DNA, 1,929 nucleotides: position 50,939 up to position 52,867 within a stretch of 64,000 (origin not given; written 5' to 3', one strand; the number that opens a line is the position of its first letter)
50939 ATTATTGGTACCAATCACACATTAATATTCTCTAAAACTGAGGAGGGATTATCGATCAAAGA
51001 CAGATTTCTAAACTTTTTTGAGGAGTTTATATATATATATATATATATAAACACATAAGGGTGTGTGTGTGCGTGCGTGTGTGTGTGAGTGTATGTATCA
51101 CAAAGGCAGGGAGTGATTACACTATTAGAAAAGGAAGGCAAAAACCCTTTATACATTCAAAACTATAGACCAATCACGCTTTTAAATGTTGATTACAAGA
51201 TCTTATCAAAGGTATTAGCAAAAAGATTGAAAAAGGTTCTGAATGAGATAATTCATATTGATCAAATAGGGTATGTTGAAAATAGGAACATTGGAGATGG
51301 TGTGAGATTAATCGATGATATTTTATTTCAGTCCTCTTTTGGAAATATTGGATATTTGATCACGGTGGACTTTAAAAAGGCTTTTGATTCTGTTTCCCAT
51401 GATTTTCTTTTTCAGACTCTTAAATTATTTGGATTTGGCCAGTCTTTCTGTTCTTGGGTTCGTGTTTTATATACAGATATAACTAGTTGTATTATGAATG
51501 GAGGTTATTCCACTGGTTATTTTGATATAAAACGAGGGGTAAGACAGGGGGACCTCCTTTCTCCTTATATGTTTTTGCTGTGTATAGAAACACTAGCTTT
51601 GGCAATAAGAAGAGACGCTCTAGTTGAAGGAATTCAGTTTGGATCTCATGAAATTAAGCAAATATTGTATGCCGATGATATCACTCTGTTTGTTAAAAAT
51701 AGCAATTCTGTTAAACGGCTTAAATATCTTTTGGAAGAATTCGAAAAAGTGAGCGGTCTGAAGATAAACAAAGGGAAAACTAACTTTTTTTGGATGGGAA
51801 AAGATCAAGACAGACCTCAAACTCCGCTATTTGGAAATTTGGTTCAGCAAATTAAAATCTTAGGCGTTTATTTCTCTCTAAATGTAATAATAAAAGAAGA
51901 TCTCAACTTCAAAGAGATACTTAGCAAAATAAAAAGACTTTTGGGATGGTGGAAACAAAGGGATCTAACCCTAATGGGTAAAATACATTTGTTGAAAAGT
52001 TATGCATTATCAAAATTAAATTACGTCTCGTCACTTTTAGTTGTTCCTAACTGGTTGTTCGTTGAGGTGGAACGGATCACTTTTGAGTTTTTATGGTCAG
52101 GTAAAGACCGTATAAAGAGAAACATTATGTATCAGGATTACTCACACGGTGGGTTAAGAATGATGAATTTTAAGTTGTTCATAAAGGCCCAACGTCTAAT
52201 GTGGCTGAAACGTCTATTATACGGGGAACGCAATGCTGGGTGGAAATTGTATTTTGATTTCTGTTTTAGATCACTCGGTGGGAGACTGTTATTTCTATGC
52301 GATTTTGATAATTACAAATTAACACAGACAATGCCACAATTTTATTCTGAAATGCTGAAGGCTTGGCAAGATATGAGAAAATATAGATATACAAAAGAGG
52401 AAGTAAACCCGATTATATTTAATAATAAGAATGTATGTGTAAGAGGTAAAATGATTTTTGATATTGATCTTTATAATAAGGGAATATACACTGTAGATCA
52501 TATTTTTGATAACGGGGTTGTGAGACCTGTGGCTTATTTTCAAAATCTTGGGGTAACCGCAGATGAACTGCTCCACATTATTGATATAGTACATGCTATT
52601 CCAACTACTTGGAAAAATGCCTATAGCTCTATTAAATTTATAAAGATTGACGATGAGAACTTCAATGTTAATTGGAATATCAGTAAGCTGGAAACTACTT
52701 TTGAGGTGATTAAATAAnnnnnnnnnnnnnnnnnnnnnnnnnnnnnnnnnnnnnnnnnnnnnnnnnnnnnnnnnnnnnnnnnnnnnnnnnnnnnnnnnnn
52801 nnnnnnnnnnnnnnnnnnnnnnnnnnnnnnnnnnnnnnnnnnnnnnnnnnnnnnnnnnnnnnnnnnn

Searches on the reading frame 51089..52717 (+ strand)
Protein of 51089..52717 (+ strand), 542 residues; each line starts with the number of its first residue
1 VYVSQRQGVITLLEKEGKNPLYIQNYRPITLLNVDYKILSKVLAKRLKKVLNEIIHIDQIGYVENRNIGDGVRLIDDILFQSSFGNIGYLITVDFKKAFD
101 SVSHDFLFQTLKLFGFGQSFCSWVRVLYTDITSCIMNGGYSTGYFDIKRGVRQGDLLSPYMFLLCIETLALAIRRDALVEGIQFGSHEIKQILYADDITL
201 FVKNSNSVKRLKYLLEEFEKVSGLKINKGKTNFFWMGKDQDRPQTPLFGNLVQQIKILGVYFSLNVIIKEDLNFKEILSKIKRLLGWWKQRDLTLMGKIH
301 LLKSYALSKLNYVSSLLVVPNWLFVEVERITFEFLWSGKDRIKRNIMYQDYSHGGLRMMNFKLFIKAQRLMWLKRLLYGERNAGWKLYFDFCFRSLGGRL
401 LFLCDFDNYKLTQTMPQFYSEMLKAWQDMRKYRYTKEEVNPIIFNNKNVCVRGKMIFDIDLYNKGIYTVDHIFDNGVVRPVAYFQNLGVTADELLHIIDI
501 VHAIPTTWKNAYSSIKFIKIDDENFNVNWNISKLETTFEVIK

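Call 13: find_homologous_proteins(query=window:51089-52717:+, max_evalue=1e-20)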
Query window:51089-52717:+ (542 aa): 428 proteins with E <= 1e-20 among 8000 candidates; the best 120 are listed.
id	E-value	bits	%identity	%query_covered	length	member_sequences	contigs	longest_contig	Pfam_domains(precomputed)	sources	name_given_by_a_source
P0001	1.3e-241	822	65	100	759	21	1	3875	PF00078.33,PF13966.12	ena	-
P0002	3.9e-228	777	63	100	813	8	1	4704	PF00078.33,PF13966.12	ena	-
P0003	8.5e-220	750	61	97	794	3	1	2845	PF00078.33,PF13966.12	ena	-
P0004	7.8e-214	730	59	98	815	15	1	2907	PF00078.33,PF13966.12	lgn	-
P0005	1.3e-210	719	59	98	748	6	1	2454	PF00078.33,PF13966.12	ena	-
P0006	3.0e-206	705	61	89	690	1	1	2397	PF00078.33,PF13966.12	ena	-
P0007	7.3e-206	704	66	82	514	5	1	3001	PF00078.33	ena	-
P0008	1.1e-205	703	58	98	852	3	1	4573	PF00078.33,PF13966.12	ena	-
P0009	1.2e-205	703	58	97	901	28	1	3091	PF00078.33,PF13966.12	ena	-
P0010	3.6e-204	698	62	89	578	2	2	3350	PF00078.33,PF13966.12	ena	-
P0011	1.2e-202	693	60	94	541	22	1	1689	PF00078.33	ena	-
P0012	4.5e-200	684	88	62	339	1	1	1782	PF00078.33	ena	-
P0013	3.2e-197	675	56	97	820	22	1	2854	PF00078.33,PF13966.12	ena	-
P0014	1.3e-196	673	67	77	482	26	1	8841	PF00078.33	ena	-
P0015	4.2e-184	632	71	70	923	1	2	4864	PF00078.33,PF03372.30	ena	-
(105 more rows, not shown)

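Call 15: find_encoding_contigs(protein=P0012, max_places=4, flank=5000)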
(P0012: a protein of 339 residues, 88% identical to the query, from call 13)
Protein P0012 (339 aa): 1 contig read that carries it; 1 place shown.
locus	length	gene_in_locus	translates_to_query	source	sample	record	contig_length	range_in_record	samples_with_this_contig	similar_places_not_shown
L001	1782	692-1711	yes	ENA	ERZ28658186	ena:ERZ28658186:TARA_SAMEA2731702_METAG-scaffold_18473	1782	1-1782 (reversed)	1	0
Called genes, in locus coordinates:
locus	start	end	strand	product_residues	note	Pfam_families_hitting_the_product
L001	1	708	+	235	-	?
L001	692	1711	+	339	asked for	PF00078:RVT_1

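Call 16: find_encoding_contigs(protein=P0001, max_places=4, flank=5000)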
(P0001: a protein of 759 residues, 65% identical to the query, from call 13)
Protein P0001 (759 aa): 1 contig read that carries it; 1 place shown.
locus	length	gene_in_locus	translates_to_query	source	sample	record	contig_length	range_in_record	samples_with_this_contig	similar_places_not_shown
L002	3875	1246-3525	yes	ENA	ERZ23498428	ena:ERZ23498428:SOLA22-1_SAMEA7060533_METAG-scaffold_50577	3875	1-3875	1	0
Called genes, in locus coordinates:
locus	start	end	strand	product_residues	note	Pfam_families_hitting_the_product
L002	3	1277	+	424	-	?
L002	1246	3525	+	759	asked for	PF00078:RVT_1, PF13966:zf-RVT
